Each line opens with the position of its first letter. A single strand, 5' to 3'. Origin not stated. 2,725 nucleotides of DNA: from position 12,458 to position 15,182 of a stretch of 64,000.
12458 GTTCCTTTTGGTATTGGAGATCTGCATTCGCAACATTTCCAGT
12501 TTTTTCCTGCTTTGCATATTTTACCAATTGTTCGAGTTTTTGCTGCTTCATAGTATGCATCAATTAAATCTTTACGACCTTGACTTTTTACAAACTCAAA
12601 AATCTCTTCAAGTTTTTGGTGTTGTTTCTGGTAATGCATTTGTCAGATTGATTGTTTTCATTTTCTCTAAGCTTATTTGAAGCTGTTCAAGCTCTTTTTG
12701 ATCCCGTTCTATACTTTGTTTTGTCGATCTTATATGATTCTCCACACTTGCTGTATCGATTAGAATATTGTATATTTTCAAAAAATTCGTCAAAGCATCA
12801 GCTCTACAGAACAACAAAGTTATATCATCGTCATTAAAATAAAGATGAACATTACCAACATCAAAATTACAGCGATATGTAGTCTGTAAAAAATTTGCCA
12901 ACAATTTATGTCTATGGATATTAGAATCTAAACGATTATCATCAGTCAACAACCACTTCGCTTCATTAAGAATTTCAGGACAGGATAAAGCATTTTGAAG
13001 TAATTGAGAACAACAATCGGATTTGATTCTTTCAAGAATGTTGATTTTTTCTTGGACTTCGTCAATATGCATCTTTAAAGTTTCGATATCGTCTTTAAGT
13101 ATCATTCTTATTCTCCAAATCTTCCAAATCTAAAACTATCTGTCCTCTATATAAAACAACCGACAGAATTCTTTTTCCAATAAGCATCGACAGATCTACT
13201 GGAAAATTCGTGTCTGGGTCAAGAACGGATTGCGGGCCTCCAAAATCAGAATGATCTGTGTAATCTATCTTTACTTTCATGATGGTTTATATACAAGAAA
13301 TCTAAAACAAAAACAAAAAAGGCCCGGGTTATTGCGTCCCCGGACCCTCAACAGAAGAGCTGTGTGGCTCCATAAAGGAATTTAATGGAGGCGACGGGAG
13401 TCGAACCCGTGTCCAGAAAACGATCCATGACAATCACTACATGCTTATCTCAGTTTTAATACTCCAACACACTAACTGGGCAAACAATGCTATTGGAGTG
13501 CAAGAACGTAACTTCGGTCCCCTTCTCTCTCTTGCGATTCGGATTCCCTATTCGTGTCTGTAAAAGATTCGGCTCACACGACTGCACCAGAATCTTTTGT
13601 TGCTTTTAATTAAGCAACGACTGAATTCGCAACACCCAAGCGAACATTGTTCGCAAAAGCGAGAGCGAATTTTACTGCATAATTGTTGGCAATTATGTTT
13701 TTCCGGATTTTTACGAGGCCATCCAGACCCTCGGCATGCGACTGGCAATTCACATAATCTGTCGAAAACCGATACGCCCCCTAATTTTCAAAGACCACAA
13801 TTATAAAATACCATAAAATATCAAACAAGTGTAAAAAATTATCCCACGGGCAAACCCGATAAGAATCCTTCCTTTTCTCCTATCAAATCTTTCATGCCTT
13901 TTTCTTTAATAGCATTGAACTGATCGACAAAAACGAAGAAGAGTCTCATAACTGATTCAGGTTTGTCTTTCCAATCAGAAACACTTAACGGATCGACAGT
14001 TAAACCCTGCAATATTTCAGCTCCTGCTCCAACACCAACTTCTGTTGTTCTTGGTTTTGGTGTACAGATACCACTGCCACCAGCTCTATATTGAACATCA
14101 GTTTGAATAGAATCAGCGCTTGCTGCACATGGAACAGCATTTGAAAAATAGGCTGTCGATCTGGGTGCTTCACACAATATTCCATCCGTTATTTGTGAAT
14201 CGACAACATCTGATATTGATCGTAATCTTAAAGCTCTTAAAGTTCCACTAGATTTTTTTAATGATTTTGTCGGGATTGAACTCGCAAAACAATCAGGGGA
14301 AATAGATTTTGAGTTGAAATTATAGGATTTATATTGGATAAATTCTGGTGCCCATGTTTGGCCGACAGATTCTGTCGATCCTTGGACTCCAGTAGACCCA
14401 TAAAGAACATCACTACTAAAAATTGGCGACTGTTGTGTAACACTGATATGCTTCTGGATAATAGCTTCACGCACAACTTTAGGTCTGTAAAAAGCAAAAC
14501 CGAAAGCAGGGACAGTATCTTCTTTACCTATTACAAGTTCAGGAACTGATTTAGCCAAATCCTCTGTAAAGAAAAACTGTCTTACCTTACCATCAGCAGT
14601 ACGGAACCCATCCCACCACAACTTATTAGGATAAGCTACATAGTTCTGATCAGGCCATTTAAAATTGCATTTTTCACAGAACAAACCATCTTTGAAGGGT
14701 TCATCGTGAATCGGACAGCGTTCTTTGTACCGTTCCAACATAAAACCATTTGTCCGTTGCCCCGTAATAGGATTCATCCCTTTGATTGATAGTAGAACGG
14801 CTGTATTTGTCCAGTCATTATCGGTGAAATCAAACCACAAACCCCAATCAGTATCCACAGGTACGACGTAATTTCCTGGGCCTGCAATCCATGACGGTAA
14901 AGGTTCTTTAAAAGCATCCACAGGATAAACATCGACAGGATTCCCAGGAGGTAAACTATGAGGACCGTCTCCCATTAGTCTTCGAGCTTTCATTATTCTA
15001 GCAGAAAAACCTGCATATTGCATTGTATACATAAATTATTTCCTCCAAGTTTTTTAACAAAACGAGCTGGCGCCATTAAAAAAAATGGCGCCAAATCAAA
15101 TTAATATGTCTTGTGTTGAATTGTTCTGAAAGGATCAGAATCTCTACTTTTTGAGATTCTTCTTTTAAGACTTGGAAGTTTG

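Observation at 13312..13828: Phage-encoded one-piece tmRNA with its own promoter and terminator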

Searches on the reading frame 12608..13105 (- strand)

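Call 9: search_protein_families(library=pfam, proteins=[window:12608-13105:-], max_evalue=0.001)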
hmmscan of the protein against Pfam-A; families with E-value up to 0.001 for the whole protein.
window:12608-13105:- (165 aa): 0 families

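Call 72: search_protein_families(library=phrogs, proteins=[window:12608-13105:-], max_evalue=0.001)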
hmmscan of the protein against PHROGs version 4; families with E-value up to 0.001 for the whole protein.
window:12608-13105:- (165 aa): 1 family
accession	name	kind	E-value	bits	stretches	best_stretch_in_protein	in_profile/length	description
phrog_3550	-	unknown function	0.00015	23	0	115-160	24-69/79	-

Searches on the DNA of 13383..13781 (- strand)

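Call 6: search_dna_similar(query=window:13383-13781:-, collection=phages, mode=distant, max_rows=30)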
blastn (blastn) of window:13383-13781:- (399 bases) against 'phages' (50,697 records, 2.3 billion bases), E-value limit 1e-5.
No match.

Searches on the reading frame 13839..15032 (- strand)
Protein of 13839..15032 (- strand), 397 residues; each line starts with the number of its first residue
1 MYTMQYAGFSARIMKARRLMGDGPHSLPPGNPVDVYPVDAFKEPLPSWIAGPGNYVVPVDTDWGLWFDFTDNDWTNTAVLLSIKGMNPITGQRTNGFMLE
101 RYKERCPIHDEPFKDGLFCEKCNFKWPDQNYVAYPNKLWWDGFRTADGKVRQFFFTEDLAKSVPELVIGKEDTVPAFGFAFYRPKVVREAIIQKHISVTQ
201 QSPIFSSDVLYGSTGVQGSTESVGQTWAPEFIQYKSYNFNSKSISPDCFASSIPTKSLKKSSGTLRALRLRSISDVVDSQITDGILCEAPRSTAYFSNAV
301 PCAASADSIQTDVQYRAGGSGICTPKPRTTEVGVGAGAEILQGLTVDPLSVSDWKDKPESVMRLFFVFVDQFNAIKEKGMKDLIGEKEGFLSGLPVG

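Call 9: search_protein_families(library=pfam, proteins=[window:13839-15032:-], max_evalue=0.001)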
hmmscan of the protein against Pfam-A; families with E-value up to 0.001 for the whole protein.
window:13839-15032:- (397 aa): 0 families

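Call 12: find_related_loci(query=window:13839-15032:-, collection=viral_contigs, flank=6000)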
Query window:13839-15032:- (397 aa) in viral_contigs; peptide patterns used: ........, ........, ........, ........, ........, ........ (x = any residue, [..] = any of these).
5 stretches matched a pattern; 1 encode a relative of the query (tblastn E <= 1e-3); 1 distinct loci.
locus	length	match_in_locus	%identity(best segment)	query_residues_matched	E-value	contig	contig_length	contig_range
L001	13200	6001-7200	53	1-397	9e-135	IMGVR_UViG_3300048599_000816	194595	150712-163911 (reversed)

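Call 62: find_encoding_contigs(protein=window:13839-15032:-, flank=3000, max_places=4)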
Protein window:13839-15032:- (397 aa): 5 contigs read that carry it; 3 places shown.
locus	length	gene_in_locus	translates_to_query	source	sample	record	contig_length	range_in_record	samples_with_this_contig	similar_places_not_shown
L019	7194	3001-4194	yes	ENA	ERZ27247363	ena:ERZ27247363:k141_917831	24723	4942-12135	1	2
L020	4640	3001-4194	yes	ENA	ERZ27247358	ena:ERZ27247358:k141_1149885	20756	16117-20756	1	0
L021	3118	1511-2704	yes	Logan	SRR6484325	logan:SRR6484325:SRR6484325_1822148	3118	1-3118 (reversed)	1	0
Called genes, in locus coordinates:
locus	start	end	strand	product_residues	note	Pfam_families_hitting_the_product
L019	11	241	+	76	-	-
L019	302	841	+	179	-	-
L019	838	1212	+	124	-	-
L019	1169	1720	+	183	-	-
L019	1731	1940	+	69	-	-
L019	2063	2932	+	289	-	-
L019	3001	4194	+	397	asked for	-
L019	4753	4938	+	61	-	-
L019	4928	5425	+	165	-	-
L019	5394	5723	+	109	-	-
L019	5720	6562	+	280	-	-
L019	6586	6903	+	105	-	-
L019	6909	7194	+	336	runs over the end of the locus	-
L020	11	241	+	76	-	-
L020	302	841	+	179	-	-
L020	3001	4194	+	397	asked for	-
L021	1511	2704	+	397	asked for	-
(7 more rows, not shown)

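Call 72: search_protein_families(library=phrogs, proteins=[window:13839-15032:-], max_evalue=0.001)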
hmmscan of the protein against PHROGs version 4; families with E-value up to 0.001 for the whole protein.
window:13839-15032:- (397 aa): 0 families

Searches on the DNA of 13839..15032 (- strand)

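Call 15: search_rna_families(source=L001, threshold=gathering, show_alignments=1)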
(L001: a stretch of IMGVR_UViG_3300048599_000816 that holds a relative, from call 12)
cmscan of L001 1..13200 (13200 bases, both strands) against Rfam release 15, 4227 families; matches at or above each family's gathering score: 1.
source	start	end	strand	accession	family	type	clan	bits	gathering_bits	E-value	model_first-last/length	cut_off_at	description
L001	7516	7921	+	RF00023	tmRNA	Gene;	CL00001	127.2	47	4.8e-50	1-374/374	no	transfer-messenger RNA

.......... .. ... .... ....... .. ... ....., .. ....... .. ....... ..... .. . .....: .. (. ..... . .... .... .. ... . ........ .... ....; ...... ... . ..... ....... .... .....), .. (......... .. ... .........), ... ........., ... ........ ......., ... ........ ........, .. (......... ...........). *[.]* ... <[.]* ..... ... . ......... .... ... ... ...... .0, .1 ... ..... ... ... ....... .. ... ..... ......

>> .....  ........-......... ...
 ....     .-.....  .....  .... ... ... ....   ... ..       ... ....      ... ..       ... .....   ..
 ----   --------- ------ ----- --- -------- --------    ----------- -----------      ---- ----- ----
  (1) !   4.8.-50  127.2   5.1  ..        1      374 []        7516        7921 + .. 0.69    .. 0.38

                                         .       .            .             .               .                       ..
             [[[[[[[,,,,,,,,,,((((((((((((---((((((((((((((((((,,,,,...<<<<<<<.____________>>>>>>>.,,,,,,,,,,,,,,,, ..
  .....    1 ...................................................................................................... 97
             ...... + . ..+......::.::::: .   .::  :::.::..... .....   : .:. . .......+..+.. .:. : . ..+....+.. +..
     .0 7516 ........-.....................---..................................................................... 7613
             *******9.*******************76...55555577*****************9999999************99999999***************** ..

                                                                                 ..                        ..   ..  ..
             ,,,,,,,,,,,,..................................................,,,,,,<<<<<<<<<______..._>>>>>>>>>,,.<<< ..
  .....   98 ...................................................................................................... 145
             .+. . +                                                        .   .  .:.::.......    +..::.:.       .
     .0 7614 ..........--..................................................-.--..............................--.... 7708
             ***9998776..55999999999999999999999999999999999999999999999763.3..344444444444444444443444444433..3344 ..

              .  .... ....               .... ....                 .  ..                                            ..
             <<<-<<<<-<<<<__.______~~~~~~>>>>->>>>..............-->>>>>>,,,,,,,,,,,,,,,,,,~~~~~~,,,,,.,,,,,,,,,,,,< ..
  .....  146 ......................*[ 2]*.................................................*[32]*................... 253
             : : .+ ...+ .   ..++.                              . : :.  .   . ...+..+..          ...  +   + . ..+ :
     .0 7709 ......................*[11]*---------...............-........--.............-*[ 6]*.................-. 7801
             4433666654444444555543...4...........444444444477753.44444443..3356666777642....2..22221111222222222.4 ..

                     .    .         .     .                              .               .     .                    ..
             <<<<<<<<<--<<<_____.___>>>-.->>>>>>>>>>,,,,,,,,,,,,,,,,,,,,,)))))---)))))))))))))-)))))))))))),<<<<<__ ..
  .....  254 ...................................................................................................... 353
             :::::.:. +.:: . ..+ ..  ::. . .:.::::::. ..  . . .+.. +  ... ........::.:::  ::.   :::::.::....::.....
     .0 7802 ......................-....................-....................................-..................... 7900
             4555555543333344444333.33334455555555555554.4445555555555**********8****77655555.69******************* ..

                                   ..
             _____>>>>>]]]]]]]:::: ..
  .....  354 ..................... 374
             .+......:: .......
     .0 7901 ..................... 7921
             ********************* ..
